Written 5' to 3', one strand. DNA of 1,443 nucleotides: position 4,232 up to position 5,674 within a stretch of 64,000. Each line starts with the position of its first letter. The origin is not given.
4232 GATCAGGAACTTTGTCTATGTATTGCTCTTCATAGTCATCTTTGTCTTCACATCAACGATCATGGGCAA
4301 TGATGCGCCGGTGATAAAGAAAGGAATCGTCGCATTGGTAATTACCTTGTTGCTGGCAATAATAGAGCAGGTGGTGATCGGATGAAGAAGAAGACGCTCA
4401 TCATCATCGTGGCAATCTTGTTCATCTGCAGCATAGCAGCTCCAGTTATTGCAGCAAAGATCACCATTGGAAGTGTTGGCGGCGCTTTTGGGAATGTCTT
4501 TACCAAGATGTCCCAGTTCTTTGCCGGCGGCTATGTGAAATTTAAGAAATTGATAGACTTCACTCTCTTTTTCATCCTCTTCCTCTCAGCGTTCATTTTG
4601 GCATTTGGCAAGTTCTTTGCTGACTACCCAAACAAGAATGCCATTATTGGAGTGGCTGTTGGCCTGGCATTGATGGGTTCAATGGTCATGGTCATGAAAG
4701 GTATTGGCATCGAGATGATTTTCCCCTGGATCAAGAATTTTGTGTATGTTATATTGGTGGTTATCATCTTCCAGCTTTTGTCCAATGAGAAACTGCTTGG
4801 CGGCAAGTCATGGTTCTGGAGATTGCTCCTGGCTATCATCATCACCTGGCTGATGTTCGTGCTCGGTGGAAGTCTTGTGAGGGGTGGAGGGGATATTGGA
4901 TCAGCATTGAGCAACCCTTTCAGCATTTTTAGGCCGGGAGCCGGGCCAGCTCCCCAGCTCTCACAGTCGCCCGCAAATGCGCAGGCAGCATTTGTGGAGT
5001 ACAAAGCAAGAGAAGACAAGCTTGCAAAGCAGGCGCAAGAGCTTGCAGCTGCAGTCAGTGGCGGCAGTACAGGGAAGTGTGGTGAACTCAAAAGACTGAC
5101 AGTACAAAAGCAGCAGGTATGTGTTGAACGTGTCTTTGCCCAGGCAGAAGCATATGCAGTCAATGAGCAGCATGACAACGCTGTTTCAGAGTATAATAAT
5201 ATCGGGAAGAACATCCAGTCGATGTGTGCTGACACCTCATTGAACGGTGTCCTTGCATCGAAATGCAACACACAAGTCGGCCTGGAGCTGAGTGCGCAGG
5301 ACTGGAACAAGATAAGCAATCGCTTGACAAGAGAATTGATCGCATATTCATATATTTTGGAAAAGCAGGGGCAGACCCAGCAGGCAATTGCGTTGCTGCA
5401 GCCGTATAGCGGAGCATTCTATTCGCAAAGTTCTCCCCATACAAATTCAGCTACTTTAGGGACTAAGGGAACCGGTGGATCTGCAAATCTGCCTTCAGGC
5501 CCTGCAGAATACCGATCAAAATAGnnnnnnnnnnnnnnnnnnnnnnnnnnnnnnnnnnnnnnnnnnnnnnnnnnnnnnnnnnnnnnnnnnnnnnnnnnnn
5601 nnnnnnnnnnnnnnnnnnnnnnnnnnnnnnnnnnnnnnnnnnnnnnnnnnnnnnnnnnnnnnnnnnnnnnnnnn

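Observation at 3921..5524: Tandem paralogous polytopic membrane proteins sharing a conserved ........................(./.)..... core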

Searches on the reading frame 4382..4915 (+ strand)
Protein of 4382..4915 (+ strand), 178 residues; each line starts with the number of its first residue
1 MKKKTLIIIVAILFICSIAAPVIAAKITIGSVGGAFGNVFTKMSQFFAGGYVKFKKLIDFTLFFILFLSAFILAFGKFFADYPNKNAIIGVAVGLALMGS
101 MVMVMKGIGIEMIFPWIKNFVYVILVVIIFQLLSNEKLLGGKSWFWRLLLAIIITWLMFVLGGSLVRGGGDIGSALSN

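Call 24: find_homologous_proteins(query=A3, max_evalue=0.001)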
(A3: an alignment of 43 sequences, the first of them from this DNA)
Query A3 (43 sequences) (178 aa, profile of the alignment): 6 proteins with E <= 0.001 among 8000 candidates.
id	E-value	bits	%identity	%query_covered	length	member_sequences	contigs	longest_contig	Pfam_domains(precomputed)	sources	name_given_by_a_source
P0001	2.7e-42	162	99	100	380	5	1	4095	-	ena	-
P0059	9.3e-33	131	26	68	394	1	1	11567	-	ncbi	-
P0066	1.1e-30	124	26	68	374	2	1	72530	-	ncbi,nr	ncbi:TPA: hypothetical protein HA246_01135 [Candidatus Woesearchaeota archaeon]|nr:hypothetical prot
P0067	6.6e-26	109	27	39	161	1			-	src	-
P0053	8.4e-23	99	22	48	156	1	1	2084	-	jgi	jgi:hypothetical protein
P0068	9.5e-20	89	24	48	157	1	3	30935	-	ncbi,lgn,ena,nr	ncbi:hypothetical protein CL620_00005 [archaeon]|nr:hypothetical protein [archaeon]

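Call 26: find_encoding_contigs(protein=P0066, flank=10000, max_places=3)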
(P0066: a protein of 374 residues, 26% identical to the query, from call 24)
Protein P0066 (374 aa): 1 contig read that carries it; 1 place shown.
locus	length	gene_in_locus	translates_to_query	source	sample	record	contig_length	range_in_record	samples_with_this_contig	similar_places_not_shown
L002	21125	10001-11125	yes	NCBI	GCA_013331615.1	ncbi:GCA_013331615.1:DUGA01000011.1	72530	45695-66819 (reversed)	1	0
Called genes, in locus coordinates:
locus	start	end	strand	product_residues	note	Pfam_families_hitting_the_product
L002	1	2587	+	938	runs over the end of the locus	-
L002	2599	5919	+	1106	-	-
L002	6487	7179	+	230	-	-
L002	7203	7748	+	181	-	PF19502:DUF6036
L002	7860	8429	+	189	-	-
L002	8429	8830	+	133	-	-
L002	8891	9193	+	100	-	-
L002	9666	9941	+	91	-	-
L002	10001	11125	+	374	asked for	-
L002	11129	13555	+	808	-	-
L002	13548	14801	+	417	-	-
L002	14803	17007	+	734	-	-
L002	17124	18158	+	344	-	-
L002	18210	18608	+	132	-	-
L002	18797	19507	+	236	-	PF09754:PAC2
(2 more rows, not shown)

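Call 31: search_solved_structures(query=A3, max_evalue=10)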
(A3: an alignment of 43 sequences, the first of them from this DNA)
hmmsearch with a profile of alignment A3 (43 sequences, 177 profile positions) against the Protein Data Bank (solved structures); distinct sequences matched with E-value up to 10: 9.
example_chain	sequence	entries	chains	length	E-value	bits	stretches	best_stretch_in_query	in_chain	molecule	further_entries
5z62_B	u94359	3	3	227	0.66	12.7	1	112-160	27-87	Cytochrome c oxidase subunit 2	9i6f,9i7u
8de7_B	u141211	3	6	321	0.89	12.3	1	6-126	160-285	Potassium channel, subfamily K, member 2a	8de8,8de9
9dbr_A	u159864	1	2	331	0.99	12.1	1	6-126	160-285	Potassium channel subfamily K member 2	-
4twk_A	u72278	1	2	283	1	12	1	5-126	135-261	Potassium channel subfamily K member 2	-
8ue2_A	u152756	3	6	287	1.2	11.8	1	5-126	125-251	Potassium channel subfamily K member 2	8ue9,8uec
8qag_A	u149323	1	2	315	1.6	11.4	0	6-86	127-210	sc-CC-6-95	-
8uf6_A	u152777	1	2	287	1.7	11.4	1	5-126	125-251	Potassium channel subfamily K member 2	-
6cq6_A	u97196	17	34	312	2.2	11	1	5-126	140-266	Potassium channel subfamily K member 2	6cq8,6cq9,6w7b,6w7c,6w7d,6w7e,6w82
6v36_A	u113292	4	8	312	2.2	11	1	5-126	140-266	Potassium channel subfamily K member 2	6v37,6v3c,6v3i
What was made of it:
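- Potassium-channel PDB hits are at E of about 1 (call 31).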

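Call 35: predict_structure(alignment_id=A3)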
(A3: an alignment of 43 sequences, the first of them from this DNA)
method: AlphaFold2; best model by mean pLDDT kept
length: 178 residues; sequences in the alignment: 43
mean_pLDDT: 83.0   pTM: 0.63
mean pLDDT of the five models: 83.0, 83.0, 82.0, 81.9, 81.3
residues with pLDDT >= 90: 85; 70-90: 60; 50-70: 27; < 50: 6
segments of 3 or more residues with pLDDT < 50: 175-178
pLDDT, mean of each block of 10 residues (from residue 1): 72 67 53 71 83 93 97 94 95 98 95 87 92 85 90 93 73 48
secondary structure, 60 per line:
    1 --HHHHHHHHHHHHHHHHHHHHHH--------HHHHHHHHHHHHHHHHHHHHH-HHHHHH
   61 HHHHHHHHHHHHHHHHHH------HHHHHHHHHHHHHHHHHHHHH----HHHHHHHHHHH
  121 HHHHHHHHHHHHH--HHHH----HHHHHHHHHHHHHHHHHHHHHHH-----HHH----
elements in order: H3-24 H33-53 H55-78 H85-105 H110-133 H136-139 H144-166
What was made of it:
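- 4382..4915 (+): Gene B, N-terminal module (aa 1-178). Signal peptide (helix 3-24, AxA-type site near 22-25), amphipathic helix 33-53, transmembrane helices 55-78, 85-105, 110-133 and 144-166. Conserved residues: Y51, D59, F60, F63, F64, F67, K77, P115, K118, A151, T155. AF2 with a 43-sequence alignment gives pLDDT 83 and pTM 0.63 (call 35).
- Fold: AF2 gives pLDDT 83 with a signal-peptide helix, an amphipathic helix and four transmembrane helices (call 35).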

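Call 47: find_encoding_contigs(protein=P0068, flank=10000, max_places=2)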
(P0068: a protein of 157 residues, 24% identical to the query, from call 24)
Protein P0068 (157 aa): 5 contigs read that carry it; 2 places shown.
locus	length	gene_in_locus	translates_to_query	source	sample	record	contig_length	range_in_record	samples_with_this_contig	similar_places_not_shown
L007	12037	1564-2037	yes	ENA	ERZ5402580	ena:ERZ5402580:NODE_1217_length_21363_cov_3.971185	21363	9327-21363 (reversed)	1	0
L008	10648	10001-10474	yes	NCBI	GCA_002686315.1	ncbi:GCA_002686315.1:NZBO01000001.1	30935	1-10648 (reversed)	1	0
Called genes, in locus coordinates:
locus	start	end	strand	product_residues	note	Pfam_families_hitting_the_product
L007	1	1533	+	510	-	?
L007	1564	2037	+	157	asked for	-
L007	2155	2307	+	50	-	-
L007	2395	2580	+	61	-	PF01934:HepT-like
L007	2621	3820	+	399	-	-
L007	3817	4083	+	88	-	-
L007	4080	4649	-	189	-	-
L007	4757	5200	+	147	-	PF01090:Ribosomal_S19e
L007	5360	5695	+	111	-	PF01198:Ribosomal_L31e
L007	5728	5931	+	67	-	-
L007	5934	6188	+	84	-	PF05016:ParE_toxin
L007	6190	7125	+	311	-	PF08068:DKCLD, PF21238:Pus10_C, PF01509:TruB_N, PF16198:TruB_C_2, PF01472:PUA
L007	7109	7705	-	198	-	PF00149:Metallophos, PF12850:Metallophos_2, PF14582:Metallophos_3 (weak)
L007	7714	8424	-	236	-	PF01015:Ribosomal_S3Ae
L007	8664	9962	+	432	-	-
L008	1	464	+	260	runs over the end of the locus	-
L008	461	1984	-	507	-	PF01935:DUF87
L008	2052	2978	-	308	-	-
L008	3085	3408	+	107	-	PF01451:LMWPc (faint)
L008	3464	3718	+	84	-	PF01247:Ribosomal_L35Ae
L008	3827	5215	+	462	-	-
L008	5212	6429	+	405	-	-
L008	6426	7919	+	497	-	-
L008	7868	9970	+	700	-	-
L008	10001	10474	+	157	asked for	-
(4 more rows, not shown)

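Call 50: search_protein_families(library=pfam, proteins=[L008:3827-5215:+, L008:5212-6429:+, L008:7868-9970:+], max_evalue=0.05)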
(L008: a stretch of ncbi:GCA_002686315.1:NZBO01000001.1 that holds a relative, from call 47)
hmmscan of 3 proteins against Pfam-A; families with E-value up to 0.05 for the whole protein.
L008:3827-5215:+ (462 aa): 3 families
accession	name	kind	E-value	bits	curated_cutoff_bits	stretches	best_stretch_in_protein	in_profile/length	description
PF03601.19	Cons_hypoth698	-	0.0097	15.3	24.5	1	24-107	170-255/304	Conserved hypothetical protein 698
PF14808.11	TMEM164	-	0.035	14.1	25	1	54-109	2-57/217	TMEM164 family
PF25707.1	UL78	-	0.039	13.5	50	0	63-103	174-215/361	Herpesvirus UL78 G protein-coupled receptor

L008:5212-6429:+ (405 aa): 1 family
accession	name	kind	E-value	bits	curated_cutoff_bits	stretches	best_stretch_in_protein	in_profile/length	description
PF12902.13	Ferritin-like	-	0.019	15.3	22.3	0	68-143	120-195/221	Ferritin-like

L008:7868-9970:+ (700 aa): 0 families

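Call 70: fold_search(model_id=the predicted structure, library=viral)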
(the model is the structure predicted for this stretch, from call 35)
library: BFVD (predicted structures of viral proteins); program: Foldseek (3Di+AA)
matches with E <= 10: 104; with E <= 0.001: 0
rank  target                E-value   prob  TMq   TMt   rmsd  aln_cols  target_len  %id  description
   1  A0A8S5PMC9            7.5e-01  0.13  0.17  0.18  12.5       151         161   15  Uncharacterized protein [Podoviridae sp. ctnCN2]
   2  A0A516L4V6            8.9e-01  0.30  0.27  0.18  22.2       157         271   11  (no name in the UniProt tables at hand)
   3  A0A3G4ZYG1            1.2e+00  0.13  0.17  0.20  15.8       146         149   11  Uncharacterized protein [Faunusvirus sp.]
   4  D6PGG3                1.3e+00  0.12  0.21  0.08  19.6       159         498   17  (no name in the UniProt tables at hand)
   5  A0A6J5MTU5            1.6e+00  0.15  0.23  0.10  15.7       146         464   14  Uncharacterized protein [uncultured Caudovirales phage]
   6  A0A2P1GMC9            1.6e+00  0.10  0.22  0.06  16.7       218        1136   11  ORF1a [Dongbei arctic lamprey astrovirus 4]
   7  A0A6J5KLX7            1.6e+00  0.08  0.20  0.06  24.5       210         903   18  Bacteriophage lambda, GpH, tail tape measure, C-terminal [uncultured Caudovirales phage]
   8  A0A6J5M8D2            1.7e+00  0.10  0.19  0.21  27.9       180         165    8  Bacteriophage holin family [uncultured Caudovirales phage]
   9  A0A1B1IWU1            1.9e+00  0.16  0.27  0.30   9.1       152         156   15  (no name in the UniProt tables at hand)
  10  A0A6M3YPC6            2.0e+00  0.09  0.21  0.06  15.2       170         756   10  (no name in the UniProt tables at hand)
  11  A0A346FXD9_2          2.0e+00  0.09  0.21  0.04  20.1       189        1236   12  (no name in the UniProt tables at hand)
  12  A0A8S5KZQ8            2.1e+00  0.18  0.16  0.08  10.4        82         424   17  Maturation protein [ssRNA phage Gerhypos.2_20]
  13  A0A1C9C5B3            2.2e+00  0.18  0.26  0.24  19.7       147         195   14  SMODS and SLOG-associating 2TM effector domain-containing protein [Heterosigma akashiwo virus 01]
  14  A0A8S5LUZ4            2.3e+00  0.09  0.19  0.16  18.0       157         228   10  Uncharacterized protein [Siphoviridae sp. ctMsr1]
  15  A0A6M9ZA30            2.5e+00  0.09  0.21  0.07  13.9       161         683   10  (no name in the UniProt tables at hand)
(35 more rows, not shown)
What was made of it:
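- On Phage or prophage holins: The best BFVD fold hit is E 0.75 (call 70).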

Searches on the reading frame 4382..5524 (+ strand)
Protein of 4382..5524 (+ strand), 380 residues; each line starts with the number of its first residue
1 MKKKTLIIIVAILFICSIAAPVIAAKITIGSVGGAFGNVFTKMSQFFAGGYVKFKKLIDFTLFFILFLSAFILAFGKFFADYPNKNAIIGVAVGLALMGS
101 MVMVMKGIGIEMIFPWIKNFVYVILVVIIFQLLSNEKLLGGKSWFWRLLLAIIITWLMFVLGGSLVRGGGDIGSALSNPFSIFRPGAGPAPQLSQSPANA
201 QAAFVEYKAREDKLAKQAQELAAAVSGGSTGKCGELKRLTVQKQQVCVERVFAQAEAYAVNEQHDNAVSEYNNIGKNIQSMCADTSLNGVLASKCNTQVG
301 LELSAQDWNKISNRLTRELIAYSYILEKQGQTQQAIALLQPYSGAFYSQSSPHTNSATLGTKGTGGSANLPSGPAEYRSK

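Call 5: search_protein_families(library=pfam, proteins=[window:4382-5524:+], max_evalue=0.1)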
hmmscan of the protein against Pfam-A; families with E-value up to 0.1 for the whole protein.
window:4382-5524:+ (380 aa): 0 families

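Call 7: find_homologous_proteins(query=window:4382-5524:+, max_evalue=0.001)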
Query window:4382-5524:+ (380 aa): 1 proteins with E <= 0.001 among 8000 candidates.
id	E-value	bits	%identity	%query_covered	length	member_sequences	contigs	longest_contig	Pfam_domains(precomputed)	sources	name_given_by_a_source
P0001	7.6e-245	830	100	100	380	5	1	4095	-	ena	-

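Call 8: search_protein_families(library=ncbifam, proteins=[window:4382-5524:+], max_evalue=0.1)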
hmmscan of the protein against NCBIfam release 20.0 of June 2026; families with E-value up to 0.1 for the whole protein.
window:4382-5524:+ (380 aa): 1 family
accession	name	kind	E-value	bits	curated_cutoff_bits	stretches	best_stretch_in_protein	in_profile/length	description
NF011453.0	PRK14873.1-3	equivalog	0.099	10.7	812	0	214-278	88-152/653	primosome assembly protein PriA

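Call 15: find_encoding_contigs(protein=P0001, flank=10000)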
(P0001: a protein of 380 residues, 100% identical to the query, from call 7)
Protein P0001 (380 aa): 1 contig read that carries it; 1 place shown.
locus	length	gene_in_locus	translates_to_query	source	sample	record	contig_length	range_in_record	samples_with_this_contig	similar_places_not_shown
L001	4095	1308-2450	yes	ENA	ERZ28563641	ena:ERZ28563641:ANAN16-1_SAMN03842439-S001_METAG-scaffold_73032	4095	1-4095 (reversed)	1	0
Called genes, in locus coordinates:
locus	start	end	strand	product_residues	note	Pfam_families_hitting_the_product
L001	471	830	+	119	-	-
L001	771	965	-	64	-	-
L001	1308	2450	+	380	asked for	-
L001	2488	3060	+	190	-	-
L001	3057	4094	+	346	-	?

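Call 20: search_protein_families(library=pfam, alignment_id=A2, max_evalue=0.001)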
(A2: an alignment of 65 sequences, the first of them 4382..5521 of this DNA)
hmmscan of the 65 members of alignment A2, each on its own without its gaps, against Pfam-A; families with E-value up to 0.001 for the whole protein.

A. member 1, window:4382-5521:+ (380 aa): 0 families

B. families by the number of members that match (of 65 scanned): 14 families
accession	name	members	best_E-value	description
PF00691.25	OmpA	5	4.4e-09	OmpA family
PF01464.25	SLT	1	1.9e-20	Transglycosylase SLT domain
PF02368.24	Big_2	1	6.7e-11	Bacterial Ig-like domain (group 2)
PF01833.30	TIG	1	2e-10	IPT/TIG domain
PF17210.9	SdrD_B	1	1.9e-06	SdrD B-like domain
PF17802.7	SpaA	1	2.3e-06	Prealbumin-like fold domain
PF13620.12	CarboxypepD_reg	1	2.9e-05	Carboxypeptidase regulatory-like domain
PF10060.15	DUF2298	1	7.9e-05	Uncharacterized membrane protein (DUF2298)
PF14264.12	Glucos_trans_II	1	0.00017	Glucosyl transferase GtrII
PF11974.14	bMG3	1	0.00022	Bacterial alpha-2-macroglobulin MG3 domain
PF13446.11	RPT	1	0.00032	A repeated domain in UCH-protein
PF09586.16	YfhO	1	0.00065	Bacterial membrane protein YfhO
PF14897.12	EpsG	1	0.0008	EpsG family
PF24677.1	DUF7657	1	0.00081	Domain of unknown function (DUF7657)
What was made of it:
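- On MotA/TolQ/ExbB stator-type proton channels: No Pfam or NCBIfam hit (calls 5, 8, 20).
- No protease or anti-sigma domain was found (calls 5, 20). Five members carry OmpA-like peptidoglycan-binding domains and one an SLT domain (call 20).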

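Call 44: search_protein_families(library=phrogs, proteins=[window:4382-5524:+], max_evalue=0.01)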
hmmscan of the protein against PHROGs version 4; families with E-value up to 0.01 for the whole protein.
window:4382-5524:+ (380 aa): 0 families

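Call 45: search_protein_families(library=padloc, proteins=[window:4382-5524:+], max_evalue=0.01)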
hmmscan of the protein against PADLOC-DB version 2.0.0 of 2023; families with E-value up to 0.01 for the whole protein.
window:4382-5524:+ (380 aa): 0 families

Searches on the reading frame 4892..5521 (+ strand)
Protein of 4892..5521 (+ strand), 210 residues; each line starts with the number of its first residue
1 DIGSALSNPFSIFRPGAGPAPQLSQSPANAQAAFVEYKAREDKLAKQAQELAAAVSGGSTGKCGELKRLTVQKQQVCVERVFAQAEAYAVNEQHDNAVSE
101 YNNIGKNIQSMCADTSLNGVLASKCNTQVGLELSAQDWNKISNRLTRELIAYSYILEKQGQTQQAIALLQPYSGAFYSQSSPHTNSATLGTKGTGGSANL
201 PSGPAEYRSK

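Call 32: search_solved_structures(query=window:4895-5521:+, max_evalue=10)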
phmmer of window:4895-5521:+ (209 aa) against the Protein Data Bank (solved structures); distinct sequences matched with E-value up to 10: 2.
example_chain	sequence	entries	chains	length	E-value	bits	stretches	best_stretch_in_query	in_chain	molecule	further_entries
7ogt_B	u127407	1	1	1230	0.0049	20.1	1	83-165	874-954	Structural maintenance of chromosomes protein 3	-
7udj_H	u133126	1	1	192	9.6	9.3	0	29-69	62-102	De novo designed helical repeat protein RPB_PEW3_R4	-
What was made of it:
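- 4892..5524 (+): Gene B, C-terminal ectodomain (aa 171-380). All-helical, with four Cys (233, 247, 282, 295) and low-complexity Gly/Pro/Ser-rich ends. An orphan domain. Best PDB sequence hit is E 0.005 to a coiled coil (call 32).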

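Call 52: find_homologous_proteins(query=window:4892-5521:+, max_evalue=0.01)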
Query window:4892-5521:+: 756 candidates shared short words with the query, none scored E <= 0.01.
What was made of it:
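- Tried and rejected: Full-length B, the family profile and B's ectodomain returned almost nothing (calls 7, 24, 52).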

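Call 65: predict_structure(protein=window:4892-5521:+)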
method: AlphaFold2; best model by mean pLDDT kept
length: 210 residues; sequences in the alignment: 1
mean_pLDDT: 64.1   pTM: 0.54
mean pLDDT of the five models: 64.1, 57.9, 56.0, 55.4, 38.6
residues with pLDDT >= 90: 30; 70-90: 59; 50-70: 59; < 50: 62
segments of 3 or more residues with pLDDT < 50: 1-25, 174-210
pLDDT, mean of each block of 10 residues (from residue 1): 33 38 54 87 94 90 92 87 73 60 71 84 83 62 65 68 68 42 31 31 35
secondary structure, 60 per line:
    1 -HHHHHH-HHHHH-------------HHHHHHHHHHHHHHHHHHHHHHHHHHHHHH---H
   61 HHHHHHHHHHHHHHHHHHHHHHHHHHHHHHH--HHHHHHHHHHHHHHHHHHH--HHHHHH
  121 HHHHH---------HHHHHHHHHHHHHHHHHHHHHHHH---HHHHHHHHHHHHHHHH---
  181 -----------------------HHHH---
elements in order: H2-7 H9-13 H27-56 H60-91 H94-112 H115-125 H135-158 H162-177 H204-207
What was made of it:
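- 4892..5524 (+): AF2 in single-sequence mode gives pLDDT 64, with residues 30-130 of the domain at about 85-90, and helices only (call 65).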

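Call 69: fold_search(model_id=the predicted structure, library=pdb)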
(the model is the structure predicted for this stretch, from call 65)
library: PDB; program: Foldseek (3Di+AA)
matches with E <= 10: 281; with E <= 0.001: 0
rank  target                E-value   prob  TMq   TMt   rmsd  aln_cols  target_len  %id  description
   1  7bxx_A                6.3e-01  0.16  0.21  0.16  29.5       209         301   10  Tetanus neurotoxin translocation domain -C467S (released 2021-02-17)
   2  8z7a_F                8.1e-01  0.28  0.26  0.24  21.6       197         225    9  Open Barrel Structure of Translin from Trichoderma virens (released 2025-04-23)
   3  9s98_C                9.9e-01  0.41  0.31  0.35  20.0       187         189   11  CdvB2 filament - high twist, class A (released 2026-01-28)
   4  8z7a_D                9.9e-01  0.15  0.23  0.22  21.4       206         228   10  Open Barrel Structure of Translin from Trichoderma virens (released 2025-04-23)
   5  8z7a_E                1.1e+00  0.21  0.26  0.24  21.2       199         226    9  Open Barrel Structure of Translin from Trichoderma virens (released 2025-04-23)
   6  3pja_H                1.1e+00  0.25  0.27  0.26  16.7       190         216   10  Crystal structure of human C3PO complex (released 2011-05-11)
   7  4wyv_D                1.2e+00  0.21  0.27  0.27  15.4       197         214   10  Crystal Structure of Human Translin in Open Conformation (released 2014-11-26)
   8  4gfl_B                1.2e+00  0.13  0.21  0.24  14.2       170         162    9  NO mechanism, slma (released 2013-06-19)
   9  3pja_A                1.3e+00  0.16  0.25  0.25  21.4       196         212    9  Crystal structure of human C3PO complex (released 2011-05-11)
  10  5fzq_B                1.5e+00  0.18  0.20  0.31  14.0       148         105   11  Designed TPR Protein M4N (released 2016-10-12)
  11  9qef_J                1.5e+00  0.15  0.22  0.24  23.8       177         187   13  Respiratory supercomplex from Mycobacterium smegmatis with decylubiquinone (released 2026-01-21)
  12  4wyv_E                1.5e+00  0.15  0.27  0.26  15.7       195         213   11  Crystal Structure of Human Translin in Open Conformation (released 2014-11-26)
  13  4dg7_B                1.7e+00  0.16  0.27  0.27  21.3       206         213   12  Low resolution structure of Drosophila Translin (released 2012-06-06)
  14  6m6z_A                1.7e+00  0.14  0.25  0.26  18.2       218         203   11  A de novo designed transmembrane nanopore, TMH4C4 (released 2020-06-24)
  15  6ch2_E                1.7e+00  0.10  0.16  0.22  16.5       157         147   12  Crystal structure of the cytoplasmic domain of FlhA and FliT-FliD complex (released 2018-05-16)
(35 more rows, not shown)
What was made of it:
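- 4892..5524 (+): Best Foldseek E against the PDB is 0.63 (call 69).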
